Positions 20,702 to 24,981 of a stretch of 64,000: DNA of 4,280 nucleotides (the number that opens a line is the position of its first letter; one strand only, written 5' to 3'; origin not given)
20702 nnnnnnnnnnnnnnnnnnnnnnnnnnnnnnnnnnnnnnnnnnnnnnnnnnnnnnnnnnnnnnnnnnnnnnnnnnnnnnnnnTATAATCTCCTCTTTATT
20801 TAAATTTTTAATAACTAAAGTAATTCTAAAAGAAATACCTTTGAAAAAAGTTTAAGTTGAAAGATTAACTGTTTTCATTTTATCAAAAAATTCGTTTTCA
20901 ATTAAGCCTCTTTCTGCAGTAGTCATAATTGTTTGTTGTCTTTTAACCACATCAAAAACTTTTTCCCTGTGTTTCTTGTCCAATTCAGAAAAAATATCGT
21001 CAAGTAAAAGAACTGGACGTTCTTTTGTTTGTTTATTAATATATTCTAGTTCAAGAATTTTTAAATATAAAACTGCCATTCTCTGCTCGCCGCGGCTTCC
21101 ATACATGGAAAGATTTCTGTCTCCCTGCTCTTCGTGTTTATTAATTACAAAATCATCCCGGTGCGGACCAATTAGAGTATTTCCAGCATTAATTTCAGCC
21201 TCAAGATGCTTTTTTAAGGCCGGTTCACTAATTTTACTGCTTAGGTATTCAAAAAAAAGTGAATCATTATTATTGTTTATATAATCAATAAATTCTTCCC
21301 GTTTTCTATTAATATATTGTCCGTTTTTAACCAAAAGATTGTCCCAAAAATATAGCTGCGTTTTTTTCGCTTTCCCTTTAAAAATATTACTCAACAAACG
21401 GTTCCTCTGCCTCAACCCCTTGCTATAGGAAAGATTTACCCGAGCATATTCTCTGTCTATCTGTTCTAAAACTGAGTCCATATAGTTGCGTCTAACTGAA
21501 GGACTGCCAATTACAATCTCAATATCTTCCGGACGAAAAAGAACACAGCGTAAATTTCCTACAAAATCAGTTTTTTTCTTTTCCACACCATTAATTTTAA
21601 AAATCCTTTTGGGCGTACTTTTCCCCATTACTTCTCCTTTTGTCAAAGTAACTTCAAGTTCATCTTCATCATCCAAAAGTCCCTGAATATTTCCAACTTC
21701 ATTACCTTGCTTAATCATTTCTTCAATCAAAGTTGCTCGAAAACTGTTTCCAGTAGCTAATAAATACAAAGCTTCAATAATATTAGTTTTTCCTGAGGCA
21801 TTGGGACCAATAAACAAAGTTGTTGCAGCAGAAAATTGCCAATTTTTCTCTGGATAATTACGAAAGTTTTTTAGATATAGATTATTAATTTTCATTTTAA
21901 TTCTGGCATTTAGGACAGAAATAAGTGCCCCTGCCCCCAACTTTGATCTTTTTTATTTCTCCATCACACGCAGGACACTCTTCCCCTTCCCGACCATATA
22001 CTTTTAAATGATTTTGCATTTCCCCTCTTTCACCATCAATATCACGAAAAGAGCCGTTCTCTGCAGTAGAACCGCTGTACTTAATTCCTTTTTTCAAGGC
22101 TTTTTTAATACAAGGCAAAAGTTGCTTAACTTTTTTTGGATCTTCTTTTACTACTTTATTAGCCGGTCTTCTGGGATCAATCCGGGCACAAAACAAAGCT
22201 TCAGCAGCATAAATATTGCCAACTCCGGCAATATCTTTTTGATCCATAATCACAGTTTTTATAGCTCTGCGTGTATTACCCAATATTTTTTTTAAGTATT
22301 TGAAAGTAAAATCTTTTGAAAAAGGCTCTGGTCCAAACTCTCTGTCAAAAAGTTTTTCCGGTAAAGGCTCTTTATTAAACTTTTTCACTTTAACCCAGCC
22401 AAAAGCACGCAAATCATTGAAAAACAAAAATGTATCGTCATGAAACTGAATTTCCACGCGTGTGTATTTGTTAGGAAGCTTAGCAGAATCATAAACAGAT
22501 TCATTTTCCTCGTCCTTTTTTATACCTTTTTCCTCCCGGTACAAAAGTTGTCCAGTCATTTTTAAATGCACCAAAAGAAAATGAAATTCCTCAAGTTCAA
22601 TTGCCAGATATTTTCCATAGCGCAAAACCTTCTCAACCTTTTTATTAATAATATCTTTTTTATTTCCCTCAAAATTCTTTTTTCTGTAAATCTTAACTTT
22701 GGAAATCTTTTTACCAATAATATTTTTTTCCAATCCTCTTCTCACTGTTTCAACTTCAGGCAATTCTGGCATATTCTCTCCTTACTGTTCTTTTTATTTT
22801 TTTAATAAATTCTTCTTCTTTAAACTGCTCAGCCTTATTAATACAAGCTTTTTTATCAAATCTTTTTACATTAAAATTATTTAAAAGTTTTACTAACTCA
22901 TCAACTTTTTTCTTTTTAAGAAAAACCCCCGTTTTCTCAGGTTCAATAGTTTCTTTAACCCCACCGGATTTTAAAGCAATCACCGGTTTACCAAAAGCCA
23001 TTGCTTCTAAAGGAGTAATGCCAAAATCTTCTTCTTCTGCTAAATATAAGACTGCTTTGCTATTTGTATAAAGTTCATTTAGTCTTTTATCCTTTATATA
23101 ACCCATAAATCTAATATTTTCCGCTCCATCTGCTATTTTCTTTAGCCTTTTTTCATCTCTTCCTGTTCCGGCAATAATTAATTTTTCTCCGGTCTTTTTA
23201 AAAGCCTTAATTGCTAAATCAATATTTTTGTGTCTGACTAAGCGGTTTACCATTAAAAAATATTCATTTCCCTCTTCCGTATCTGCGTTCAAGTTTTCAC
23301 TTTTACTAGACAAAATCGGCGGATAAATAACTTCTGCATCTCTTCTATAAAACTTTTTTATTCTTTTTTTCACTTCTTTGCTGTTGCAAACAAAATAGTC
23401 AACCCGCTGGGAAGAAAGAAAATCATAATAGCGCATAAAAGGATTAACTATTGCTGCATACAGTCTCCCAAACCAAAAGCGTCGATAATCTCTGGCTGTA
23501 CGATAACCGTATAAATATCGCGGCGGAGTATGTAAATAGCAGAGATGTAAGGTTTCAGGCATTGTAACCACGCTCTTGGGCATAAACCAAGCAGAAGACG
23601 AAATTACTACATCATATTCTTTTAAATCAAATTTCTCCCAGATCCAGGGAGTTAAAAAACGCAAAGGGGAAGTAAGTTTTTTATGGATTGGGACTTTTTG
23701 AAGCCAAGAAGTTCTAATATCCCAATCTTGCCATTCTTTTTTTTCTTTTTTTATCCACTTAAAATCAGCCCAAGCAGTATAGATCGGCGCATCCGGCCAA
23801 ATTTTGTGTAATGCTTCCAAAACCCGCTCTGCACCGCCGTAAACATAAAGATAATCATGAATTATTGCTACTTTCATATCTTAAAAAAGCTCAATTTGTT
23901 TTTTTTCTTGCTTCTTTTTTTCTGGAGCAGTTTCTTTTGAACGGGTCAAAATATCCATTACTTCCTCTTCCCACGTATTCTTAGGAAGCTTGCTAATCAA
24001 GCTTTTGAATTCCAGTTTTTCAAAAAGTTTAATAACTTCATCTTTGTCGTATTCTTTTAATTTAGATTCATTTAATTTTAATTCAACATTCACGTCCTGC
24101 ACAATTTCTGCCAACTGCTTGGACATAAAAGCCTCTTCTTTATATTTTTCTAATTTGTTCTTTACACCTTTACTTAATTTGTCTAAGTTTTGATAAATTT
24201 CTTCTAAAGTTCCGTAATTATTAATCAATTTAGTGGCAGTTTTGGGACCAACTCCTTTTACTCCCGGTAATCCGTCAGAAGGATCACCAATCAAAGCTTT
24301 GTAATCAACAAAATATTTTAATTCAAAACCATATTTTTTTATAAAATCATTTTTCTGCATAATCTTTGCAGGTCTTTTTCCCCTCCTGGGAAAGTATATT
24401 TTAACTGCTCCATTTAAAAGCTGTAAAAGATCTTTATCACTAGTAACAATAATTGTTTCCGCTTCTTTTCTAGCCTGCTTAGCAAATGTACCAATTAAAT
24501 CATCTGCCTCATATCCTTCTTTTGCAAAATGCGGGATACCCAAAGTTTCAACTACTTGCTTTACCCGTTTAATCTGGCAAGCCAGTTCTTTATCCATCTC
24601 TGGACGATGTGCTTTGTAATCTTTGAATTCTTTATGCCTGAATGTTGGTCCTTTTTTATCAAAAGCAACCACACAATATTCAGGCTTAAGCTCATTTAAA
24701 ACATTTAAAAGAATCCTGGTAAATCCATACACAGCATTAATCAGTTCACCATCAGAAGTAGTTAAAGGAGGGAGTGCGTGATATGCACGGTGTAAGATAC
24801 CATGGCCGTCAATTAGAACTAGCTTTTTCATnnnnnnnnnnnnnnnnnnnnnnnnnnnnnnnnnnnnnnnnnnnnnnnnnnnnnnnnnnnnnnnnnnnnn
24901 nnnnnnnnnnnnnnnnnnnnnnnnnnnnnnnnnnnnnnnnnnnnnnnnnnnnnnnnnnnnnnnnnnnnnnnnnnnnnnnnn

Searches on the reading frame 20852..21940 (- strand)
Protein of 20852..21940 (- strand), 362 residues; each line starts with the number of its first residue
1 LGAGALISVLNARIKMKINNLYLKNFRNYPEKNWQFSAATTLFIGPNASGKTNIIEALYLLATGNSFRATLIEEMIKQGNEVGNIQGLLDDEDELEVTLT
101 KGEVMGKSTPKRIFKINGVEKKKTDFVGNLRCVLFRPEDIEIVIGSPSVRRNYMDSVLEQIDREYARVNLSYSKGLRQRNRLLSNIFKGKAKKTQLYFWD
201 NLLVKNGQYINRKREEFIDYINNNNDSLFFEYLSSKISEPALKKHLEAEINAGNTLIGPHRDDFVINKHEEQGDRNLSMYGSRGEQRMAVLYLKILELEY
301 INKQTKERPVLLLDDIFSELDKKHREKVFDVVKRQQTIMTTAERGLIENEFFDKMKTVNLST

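Call 36: search_protein_families(library=pfam, proteins=[window:20852-21940:-], max_evalue=0.001)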
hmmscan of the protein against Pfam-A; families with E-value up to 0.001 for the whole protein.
window:20852-21940:- (362 aa): 5 families
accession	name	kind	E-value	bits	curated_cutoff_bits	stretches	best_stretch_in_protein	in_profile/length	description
PF02463.25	SMC_N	-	9.6e-22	77.9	40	1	18-350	2-205/220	RecF/RecN/SMC N terminal domain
PF13175.12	AAA_15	-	8.3e-14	52.4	32.1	1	16-229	1-164/374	AAA ATPase domain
PF13304.12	AAA_21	-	1.8e-09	38.5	27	1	41-76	2-39/304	AAA domain, putative AbiEii toxin, Type IV TA system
PF13476.12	AAA_23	-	7e-07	30.5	27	1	21-303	2-171/201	AAA domain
PF13555.12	AAA_29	-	5.7e-05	23.2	27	1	21-66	4-50/61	P-loop containing region of AAA domain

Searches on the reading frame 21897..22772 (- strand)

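Call 36: search_protein_families(library=pfam, proteins=[window:21897-22772:-], max_evalue=0.001)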
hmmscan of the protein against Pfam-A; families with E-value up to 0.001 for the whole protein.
window:21897-22772:- (291 aa): 3 families
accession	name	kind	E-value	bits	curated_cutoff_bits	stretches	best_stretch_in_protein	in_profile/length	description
PF01149.29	Fapy_DNA_glyco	-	2.9e-29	102.5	25.5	1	1-126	1-116/117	Formamidopyrimidine-DNA glycosylase N-terminal domain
PF06831.19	H2TH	-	1.8e-24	86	34.7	1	147-237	2-89/93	Formamidopyrimidine-DNA glycosylase H2TH domain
PF06827.20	zf-FPG_IleRS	-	1.2e-09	38.3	21.3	1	263-290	1-28/30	Zinc finger found in FPG and IleRS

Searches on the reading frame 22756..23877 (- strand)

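Call 36: search_protein_families(library=pfam, proteins=[window:22756-23877:-], max_evalue=0.001)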
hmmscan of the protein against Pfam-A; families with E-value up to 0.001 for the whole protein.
window:22756-23877:- (373 aa): 5 families
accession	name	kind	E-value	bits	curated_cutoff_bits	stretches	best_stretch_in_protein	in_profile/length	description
PF00534.26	Glycos_transf_1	-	6.3e-35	120.7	26.4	1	201-350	12-170/172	Glycosyl transferases group 1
PF13692.12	Glyco_trans_1_4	-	1.6e-22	80.7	27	1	206-331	3-135/142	Glycosyl transferases group 1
PF20706.3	GT4-conflict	-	1.2e-09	38.2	26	1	172-314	164-323/385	Family 4 Glycosyltransferase in conflict systems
PF13524.12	Glyco_trans_1_2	-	2.3e-07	31.3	25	1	224-344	7-120/144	Glycosyl transferase-like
PF13439.12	Glyco_transf_4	-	2.7e-07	31.2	28.5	1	14-188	2-166/170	Glycosyltransferase Family 4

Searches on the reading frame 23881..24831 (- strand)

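Call 36: search_protein_families(library=pfam, proteins=[window:23881-24831:-], max_evalue=0.001)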
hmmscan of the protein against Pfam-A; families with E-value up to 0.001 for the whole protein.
window:23881-24831:- (316 aa): 4 families
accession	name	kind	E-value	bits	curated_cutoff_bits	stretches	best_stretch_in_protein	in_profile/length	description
PF02739.22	5_3_exonuc_N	-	2.8e-57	193.4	34.3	1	3-168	1-164/164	5'-3' exonuclease, N-terminal resolvase-like domain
PF01367.25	5_3_exonuc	-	1.8e-32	112.2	40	1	173-263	5-96/97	5'-3' exonuclease, C-terminal SAM fold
PF14520.12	HHH_5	-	7.2e-05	23.6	27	1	190-214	6-31/57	Helix-hairpin-helix domain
PF05991.17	NYN_YacP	-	0.00094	19.6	24.6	0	101-138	71-109/166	YacP-like NYN domain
